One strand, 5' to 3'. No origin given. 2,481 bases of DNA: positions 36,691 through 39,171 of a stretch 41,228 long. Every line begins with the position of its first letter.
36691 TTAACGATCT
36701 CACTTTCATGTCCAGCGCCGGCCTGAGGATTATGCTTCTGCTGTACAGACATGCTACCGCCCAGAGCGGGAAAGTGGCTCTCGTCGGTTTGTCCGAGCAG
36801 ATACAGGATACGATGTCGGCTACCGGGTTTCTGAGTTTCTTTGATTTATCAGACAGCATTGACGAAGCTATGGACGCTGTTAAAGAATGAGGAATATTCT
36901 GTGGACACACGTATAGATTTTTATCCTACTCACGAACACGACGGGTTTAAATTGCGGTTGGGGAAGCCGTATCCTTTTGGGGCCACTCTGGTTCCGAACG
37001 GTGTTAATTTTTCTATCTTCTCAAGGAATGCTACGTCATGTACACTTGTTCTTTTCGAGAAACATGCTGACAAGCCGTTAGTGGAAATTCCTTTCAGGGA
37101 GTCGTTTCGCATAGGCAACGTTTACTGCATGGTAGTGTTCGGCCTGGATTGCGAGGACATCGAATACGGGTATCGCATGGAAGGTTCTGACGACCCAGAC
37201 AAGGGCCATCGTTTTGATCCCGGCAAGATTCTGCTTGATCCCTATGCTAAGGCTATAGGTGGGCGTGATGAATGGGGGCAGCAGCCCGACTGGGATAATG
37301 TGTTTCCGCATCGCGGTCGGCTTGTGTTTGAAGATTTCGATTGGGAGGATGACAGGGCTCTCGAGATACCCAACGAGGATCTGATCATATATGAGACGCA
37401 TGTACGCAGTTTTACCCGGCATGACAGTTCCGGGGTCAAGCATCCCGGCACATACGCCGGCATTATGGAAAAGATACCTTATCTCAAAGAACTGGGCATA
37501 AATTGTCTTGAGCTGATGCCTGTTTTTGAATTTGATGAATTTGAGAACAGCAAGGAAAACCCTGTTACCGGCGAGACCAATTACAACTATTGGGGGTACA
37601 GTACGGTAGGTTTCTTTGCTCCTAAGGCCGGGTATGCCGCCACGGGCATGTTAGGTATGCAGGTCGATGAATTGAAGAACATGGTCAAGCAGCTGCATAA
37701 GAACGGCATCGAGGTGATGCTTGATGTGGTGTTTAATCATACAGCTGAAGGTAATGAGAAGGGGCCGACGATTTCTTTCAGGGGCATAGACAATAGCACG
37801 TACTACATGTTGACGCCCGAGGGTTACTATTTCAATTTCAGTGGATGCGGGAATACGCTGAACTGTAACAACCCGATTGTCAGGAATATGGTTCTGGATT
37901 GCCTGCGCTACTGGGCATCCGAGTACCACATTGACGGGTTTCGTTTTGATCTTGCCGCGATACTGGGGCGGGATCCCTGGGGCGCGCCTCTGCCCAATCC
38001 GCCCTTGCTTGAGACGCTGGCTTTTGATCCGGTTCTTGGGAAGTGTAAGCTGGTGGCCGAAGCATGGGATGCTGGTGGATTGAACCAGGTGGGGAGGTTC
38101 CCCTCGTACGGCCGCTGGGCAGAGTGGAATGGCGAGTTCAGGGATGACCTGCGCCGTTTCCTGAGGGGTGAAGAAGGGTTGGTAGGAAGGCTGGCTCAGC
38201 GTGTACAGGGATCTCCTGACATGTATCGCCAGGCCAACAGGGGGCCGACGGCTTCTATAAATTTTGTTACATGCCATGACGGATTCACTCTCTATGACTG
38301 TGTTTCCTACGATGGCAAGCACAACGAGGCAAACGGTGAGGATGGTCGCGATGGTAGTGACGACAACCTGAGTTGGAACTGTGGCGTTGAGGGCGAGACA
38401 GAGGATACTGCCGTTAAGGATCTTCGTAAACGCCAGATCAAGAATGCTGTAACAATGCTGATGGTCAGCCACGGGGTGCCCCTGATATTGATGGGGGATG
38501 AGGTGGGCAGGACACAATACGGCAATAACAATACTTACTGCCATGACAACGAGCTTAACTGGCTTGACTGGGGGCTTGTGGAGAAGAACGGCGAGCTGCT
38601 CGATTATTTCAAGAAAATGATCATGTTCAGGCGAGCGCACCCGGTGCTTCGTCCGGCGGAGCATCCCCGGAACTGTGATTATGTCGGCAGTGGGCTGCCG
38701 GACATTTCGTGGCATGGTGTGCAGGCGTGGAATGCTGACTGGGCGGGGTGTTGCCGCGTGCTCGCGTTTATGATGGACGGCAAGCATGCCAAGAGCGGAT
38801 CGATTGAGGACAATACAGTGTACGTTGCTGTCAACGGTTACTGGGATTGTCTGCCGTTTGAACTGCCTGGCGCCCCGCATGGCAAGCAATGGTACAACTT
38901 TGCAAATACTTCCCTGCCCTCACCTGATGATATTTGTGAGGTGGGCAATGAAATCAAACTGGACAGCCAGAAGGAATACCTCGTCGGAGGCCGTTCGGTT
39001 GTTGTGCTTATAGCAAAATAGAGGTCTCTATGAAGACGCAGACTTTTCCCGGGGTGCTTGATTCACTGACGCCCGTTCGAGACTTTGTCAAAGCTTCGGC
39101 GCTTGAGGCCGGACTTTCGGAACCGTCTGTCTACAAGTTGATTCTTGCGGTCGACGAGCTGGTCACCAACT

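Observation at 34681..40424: Partner-switching pair (STAS + RsbW-like kinase) physically flanking glgX inside a glycan-metabolism operon, with no sigma factor in the window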

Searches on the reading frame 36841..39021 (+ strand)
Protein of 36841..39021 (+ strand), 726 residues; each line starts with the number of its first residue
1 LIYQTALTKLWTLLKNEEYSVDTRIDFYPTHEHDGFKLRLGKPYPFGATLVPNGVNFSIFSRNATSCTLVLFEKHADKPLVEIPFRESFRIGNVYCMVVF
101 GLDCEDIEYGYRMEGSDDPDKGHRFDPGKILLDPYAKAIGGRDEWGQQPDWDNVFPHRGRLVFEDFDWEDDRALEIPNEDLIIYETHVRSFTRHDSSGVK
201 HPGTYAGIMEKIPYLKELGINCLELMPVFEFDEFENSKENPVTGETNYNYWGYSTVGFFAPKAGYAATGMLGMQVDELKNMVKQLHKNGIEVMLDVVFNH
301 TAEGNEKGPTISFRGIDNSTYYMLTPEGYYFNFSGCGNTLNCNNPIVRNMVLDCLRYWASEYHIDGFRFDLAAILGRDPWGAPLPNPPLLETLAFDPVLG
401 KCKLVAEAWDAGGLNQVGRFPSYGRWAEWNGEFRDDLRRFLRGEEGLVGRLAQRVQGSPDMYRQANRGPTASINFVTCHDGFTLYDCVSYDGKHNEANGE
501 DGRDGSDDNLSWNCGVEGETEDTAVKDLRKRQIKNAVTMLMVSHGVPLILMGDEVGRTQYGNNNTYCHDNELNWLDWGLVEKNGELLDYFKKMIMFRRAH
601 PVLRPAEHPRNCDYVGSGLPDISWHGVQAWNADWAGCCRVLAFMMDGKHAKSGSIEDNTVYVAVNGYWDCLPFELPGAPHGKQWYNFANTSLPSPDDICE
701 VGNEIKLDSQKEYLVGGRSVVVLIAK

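Call 3: search_protein_families(library=pfam, proteins=[window:36841-39021:+], max_evalue=0.01)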
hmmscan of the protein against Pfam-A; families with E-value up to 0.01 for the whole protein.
window:36841-39021:+ (726 aa): 4 families
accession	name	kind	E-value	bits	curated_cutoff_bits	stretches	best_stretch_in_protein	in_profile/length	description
PF00128.31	Alpha-amylase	-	5e-25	89.1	22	2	189-305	5-96/446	Alpha amylase, catalytic domain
PF02922.24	CBM_48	-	6.9e-14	52.4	22.4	1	45-136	1-83/83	Carbohydrate-binding module 48 (Isoamylase N-terminal domain)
PF21331.3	Isoamylase_C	-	4.6e-09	37.1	27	1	640-724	24-107/107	Isoamylase, C-terminal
PF21156.3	ISOA1-3_C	-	3.2e-07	31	27.3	1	624-702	2-72/106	Isoamylase 1-3, C-terminal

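Call 43: search_solved_structures(query=window:36901-39021:+, max_evalue=1e-20)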
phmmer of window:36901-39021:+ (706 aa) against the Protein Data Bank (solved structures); distinct sequences matched with E-value up to 1e-20: 26.
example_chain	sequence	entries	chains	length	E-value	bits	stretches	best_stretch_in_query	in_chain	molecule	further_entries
9xvi_A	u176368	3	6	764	1.8e-196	657.9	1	13-678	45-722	Isoamylase 1, chloroplastic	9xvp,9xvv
9xve_A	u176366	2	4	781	2e-196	657.7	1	13-678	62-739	Isoamylase 1, chloroplastic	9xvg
9j60_A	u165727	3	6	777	2.3e-189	634.4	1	18-678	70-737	Isoamylase 1, chloroplastic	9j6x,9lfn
4j7r_A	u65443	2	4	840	6.1e-181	606.5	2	20-357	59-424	Isoamylase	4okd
2vnc_A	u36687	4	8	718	4.2e-165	554.2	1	17-628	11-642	GLYCOGEN OPERON PROTEIN GLGX | Glycogen debranching enzyme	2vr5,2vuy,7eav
7u39_A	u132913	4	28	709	5.2e-153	514.2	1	20-674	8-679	Glycogen debranching enzyme GlgX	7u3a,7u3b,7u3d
2wsk_A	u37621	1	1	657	2.5e-128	432.6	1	17-583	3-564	GLYCOGEN DEBRANCHING ENZYME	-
9j6x_C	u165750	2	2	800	1.6e-90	307.5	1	20-677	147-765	Isoamylase 2, chloroplastic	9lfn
9xvi_C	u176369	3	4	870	3.7e-87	296.4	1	20-685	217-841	Isoamylase 2, chloroplastic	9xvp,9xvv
1bf2_A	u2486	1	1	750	3.7e-85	289.8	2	97-358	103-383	ISOAMYLASE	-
2wan_A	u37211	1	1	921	4.4e-49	170.5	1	146-585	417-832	PULLULANASE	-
6jeq_A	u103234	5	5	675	8e-49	169.7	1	26-469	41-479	Pulullanase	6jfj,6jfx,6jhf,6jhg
6jhh_A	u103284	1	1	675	9.1e-48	166.2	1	26-469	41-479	Pulullanase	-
6jhi_A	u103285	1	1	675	9.3e-48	166.1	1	26-469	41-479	Pulullanase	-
2e8y_A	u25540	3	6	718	5.1e-43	150.5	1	160-470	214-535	AmyX protein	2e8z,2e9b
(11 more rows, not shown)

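Call 60: search_protein_families(library=ncbifam, proteins=[window:36901-39021:+], max_evalue=0.001)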
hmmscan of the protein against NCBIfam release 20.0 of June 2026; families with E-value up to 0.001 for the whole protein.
window:36901-39021:+ (706 aa): 33 families (the best 25 are shown)
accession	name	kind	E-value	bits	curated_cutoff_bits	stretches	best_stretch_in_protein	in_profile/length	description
TIGR02100.1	glgX_debranch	equivalog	1.4e-209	697.6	640.9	1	21-703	2-686/688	glycogen debranching protein GlgX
NF002983.0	PRK03705.1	equivalog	6.9e-162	539.8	901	1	17-587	3-568/658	glycogen debranching protein GlgX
NF011082.0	PRK14510.1-1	equivalog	3.3e-146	488.6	2511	2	152-676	147-664/1410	bifunctional glycogen debranching protein GlgX/4-alpha-glucanotransferase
TIGR02104.1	pulA_typeI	equivalog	6e-73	245.9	504.5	3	26-355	12-324/605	type I pullulanase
TIGR02102.1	pullulan_Gpos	equivalog_domain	6.8e-37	126.8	1042.25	1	27-351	320-643/1113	pullulanase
TIGR02402.1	trehalose_TreZ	equivalog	2e-34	118.8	538.8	1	143-354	77-249/545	malto-oligosyltrehalose trehalohydrolase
TIGR02103.1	pullul_strch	subfamily_domain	1.3e-29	102.9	697.6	2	225-352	375-501/900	pullulanase-type alpha-1,6-glucosidase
NF008967.0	PRK12313.1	equivalog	4.9e-23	81.3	577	1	127-351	113-310/633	1,4-alpha-glucan branching protein GlgB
NF003811.1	PRK05402.1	equivalog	1e-20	73.8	741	1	112-353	97-304/619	1,4-alpha-glucan branching protein GlgB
NF008051.0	PRK10785.1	equivalog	8.9e-20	70.4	568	3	256-358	226-343/607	maltodextrin glucosidase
NF041090.1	Cyc-maltodext_AglB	equivalog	1e-18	67.4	540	1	177-357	56-213/470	cyclomaltodextrinase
TIGR02456.1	treS_nterm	equivalog_domain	2.1e-17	62.9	678.35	1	160-283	5-103/539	maltose alpha-D-glucosyltransferase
TIGR02403.1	trehalose_treC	equivalog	2.1e-16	59.7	799.05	1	161-283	5-102/544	alpha,alpha-phosphotrehalase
NF041321.1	Alpha-amyl_MalA_Halo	equivalog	1e-15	57.2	875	1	159-356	258-431/666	alpha-amylase MalA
NF007059.0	PRK09505.2-4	equivalog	3.8e-15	55.2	865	1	177-282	220-317/683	alpha-amylase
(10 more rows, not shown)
